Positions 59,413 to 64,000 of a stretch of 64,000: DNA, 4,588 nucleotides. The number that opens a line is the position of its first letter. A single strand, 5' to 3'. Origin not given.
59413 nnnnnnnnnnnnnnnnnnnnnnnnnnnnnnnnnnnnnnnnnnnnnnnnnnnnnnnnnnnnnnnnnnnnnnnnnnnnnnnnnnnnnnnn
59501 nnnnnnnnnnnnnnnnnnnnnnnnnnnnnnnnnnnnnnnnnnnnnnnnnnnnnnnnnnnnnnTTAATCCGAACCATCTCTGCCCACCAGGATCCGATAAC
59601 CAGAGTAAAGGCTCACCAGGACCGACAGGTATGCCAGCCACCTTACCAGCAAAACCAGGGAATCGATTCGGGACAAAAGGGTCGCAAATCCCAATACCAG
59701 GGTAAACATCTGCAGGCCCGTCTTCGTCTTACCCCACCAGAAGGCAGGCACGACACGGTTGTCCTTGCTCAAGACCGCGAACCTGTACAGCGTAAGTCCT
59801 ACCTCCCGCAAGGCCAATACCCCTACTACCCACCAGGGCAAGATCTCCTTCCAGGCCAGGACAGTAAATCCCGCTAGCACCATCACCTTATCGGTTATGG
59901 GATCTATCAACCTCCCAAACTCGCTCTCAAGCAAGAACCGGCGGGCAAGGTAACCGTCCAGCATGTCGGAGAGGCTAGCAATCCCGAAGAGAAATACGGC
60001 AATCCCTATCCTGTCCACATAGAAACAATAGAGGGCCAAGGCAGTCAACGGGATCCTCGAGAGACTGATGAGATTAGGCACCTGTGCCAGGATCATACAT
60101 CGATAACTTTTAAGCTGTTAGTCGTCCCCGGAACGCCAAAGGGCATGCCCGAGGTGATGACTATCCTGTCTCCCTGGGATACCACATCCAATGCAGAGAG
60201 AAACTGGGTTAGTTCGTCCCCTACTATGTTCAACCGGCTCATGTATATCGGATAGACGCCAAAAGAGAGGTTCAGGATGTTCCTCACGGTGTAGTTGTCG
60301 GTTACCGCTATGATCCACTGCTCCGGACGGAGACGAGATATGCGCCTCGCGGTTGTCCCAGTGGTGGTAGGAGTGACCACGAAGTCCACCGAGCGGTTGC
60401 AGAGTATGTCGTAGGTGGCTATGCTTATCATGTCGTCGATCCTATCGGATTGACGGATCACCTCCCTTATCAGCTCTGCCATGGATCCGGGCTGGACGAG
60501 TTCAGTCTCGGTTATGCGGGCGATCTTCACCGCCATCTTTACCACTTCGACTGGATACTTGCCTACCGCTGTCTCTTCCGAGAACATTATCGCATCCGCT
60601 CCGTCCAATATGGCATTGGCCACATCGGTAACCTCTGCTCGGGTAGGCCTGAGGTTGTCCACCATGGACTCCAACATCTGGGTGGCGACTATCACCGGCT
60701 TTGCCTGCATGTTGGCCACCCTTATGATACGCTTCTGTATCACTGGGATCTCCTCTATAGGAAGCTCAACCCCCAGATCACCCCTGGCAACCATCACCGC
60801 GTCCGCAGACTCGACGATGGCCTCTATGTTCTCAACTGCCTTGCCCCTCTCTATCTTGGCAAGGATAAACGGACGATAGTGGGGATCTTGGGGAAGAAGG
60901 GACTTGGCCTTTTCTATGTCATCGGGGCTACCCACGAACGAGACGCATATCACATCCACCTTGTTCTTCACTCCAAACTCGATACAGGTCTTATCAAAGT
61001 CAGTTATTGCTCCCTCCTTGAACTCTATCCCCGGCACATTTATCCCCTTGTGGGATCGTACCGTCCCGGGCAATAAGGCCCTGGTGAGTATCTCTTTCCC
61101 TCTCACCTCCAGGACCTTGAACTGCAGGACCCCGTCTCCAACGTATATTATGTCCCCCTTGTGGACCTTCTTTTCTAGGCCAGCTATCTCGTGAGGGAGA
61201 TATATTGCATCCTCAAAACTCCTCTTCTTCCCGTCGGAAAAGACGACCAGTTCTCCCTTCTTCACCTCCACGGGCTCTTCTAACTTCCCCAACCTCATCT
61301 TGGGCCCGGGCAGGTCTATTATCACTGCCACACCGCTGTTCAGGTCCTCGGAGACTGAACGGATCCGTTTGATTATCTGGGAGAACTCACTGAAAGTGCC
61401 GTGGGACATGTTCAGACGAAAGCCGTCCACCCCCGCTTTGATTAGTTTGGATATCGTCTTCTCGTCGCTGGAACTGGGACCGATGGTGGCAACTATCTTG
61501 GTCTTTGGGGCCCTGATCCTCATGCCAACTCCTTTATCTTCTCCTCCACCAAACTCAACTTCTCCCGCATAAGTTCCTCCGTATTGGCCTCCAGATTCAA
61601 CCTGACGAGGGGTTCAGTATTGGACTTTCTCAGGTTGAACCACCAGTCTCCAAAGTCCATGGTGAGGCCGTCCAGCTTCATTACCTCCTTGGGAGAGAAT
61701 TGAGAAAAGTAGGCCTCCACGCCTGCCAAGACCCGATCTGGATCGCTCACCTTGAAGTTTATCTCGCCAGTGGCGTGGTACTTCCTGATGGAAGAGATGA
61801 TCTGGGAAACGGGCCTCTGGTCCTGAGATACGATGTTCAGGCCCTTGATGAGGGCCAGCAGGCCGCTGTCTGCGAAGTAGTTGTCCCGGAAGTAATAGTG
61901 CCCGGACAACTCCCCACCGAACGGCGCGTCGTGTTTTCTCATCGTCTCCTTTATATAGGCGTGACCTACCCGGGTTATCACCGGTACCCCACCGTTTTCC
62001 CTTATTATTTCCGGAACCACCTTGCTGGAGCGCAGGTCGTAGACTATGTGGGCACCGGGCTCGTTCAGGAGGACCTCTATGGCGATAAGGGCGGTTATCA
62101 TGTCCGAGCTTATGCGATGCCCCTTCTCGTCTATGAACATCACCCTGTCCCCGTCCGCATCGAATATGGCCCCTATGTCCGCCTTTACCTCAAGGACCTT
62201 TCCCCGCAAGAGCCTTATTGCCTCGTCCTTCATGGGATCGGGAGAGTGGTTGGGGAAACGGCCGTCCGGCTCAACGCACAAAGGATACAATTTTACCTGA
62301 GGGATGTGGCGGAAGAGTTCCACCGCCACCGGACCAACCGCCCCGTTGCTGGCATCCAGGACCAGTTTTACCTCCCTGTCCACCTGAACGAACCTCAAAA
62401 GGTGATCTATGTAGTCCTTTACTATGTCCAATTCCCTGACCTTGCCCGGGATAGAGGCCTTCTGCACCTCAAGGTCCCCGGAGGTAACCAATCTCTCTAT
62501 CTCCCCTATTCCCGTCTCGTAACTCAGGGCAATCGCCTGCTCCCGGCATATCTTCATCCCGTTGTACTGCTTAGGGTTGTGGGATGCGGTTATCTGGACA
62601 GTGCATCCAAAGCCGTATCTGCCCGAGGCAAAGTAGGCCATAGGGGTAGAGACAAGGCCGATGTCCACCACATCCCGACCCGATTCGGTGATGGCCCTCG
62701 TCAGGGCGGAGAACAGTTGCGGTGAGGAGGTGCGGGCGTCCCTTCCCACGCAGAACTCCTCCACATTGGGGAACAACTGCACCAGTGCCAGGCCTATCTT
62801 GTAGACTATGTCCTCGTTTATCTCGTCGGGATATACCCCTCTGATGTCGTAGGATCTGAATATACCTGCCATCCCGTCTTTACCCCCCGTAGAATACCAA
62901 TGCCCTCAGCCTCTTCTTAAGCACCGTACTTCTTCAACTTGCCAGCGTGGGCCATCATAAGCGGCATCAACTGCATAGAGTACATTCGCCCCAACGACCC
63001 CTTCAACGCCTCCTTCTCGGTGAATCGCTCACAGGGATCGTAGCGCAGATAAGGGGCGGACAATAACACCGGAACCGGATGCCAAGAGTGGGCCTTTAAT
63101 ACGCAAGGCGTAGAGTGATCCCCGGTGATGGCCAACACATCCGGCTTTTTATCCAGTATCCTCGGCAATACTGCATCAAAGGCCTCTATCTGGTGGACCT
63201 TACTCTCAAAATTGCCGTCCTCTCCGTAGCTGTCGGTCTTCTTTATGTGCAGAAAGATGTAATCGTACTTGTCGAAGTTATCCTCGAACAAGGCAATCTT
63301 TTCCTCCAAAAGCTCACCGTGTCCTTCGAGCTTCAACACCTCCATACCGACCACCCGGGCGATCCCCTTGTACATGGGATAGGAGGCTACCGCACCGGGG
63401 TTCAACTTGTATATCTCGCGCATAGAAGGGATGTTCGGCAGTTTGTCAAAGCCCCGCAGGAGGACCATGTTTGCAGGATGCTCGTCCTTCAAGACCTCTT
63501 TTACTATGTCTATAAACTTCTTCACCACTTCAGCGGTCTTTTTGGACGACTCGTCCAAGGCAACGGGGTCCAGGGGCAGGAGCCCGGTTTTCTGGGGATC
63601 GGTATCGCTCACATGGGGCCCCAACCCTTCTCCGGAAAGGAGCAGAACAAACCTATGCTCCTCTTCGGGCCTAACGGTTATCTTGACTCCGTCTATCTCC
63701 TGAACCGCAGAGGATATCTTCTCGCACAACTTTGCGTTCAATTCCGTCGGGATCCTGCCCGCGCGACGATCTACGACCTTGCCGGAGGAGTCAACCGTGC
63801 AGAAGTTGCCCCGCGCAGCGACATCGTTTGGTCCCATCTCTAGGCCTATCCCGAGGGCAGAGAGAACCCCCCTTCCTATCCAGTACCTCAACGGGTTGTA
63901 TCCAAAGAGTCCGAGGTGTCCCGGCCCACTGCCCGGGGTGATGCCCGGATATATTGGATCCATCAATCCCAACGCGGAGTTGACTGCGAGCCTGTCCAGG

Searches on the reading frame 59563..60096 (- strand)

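Call 29: search_protein_families(library=pfam, proteins=[window:59563-60096:-], max_evalue=0.00001)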
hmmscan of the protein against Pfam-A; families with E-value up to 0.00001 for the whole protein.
window:59563-60096:- (177 aa): 1 family
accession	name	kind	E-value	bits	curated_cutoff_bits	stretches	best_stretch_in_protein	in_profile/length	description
PF01066.26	CDP-OH_P_transf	-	9.8e-35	120.6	22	1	5-160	2-148/152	CDP-alcohol phosphatidyltransferase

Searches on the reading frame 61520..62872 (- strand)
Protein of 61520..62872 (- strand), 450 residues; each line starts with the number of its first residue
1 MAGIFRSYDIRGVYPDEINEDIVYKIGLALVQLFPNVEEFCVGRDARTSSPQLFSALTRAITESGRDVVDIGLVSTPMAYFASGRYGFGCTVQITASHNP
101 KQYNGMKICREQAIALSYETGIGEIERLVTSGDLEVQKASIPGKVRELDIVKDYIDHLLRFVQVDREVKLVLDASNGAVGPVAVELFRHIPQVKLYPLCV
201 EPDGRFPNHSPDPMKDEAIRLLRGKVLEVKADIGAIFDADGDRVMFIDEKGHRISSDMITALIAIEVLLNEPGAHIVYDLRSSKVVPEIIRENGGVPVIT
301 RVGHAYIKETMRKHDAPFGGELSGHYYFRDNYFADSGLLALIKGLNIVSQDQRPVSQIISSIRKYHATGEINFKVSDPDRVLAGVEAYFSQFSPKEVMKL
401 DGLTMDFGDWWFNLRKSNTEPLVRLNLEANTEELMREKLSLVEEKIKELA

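Call 30: search_protein_families(library=pfam, proteins=[window:61520-62872:-], max_evalue=0.00001)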
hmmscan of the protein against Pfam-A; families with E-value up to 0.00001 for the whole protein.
window:61520-62872:- (450 aa): 4 families
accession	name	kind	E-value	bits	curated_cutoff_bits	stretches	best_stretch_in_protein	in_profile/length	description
PF02878.22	PGM_PMM_I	-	9.3e-33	113.3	22.5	1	4-132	3-134/138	Phosphoglucomutase/phosphomannomutase, alpha/beta/alpha domain I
PF02880.22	PGM_PMM_III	-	1.5e-23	83.6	20.7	1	256-365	2-115/115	Phosphoglucomutase/phosphomannomutase, alpha/beta/alpha domain III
PF02879.22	PGM_PMM_II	-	5.1e-19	69.2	29.3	1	152-251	1-103/103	Phosphoglucomutase/phosphomannomutase, alpha/beta/alpha domain II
PF00408.26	PGM_PMM_IV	-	6.7e-09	36.1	23.1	1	370-436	1-59/68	Phosphoglucomutase/phosphomannomutase, C-terminal domain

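Call 53: find_encoding_contigs(protein=window:61520-62872:-, flank=10000, max_places=2)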
Protein window:61520-62872:- (450 aa): 3 contigs read that carry it; 1 place shown.
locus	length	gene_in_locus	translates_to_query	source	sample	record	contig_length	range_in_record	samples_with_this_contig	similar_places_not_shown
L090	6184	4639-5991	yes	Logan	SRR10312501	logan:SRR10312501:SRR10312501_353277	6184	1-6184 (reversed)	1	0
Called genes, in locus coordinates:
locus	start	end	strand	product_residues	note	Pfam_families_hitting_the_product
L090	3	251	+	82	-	?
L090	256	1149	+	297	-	PF00480:ROK, PF01869:BcrAD_BadFG (faint), PF02685:Glucokinase (weak)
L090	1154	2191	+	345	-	PF04055:Radical_SAM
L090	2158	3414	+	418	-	PF01168:Ala_racemase_N, PF00842:Ala_racemase_C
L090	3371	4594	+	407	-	PF01676:Metalloenzyme, PF10143:PhosphMutase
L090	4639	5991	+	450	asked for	PF02878:PGM_PMM_I, PF02879:PGM_PMM_II, PF02880:PGM_PMM_III, PF00408:PGM_PMM_IV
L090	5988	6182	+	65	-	?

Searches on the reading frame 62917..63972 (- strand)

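Call 30: search_protein_families(library=pfam, proteins=[window:62917-63972:-], max_evalue=0.00001)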
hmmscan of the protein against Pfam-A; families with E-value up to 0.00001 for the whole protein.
window:62917-63972:- (351 aa): 2 families
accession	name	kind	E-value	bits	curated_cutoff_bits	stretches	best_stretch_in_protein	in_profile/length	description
PF10143.14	PhosphMutase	-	2.7e-47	161.3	21.5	1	1-167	6-169/170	2,3-bisphosphoglycerate-independent phosphoglycerate mutase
PF01676.23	Metalloenzyme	-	8.4e-33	114.4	24.3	1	2-341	40-251/252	Metalloenzyme superfamily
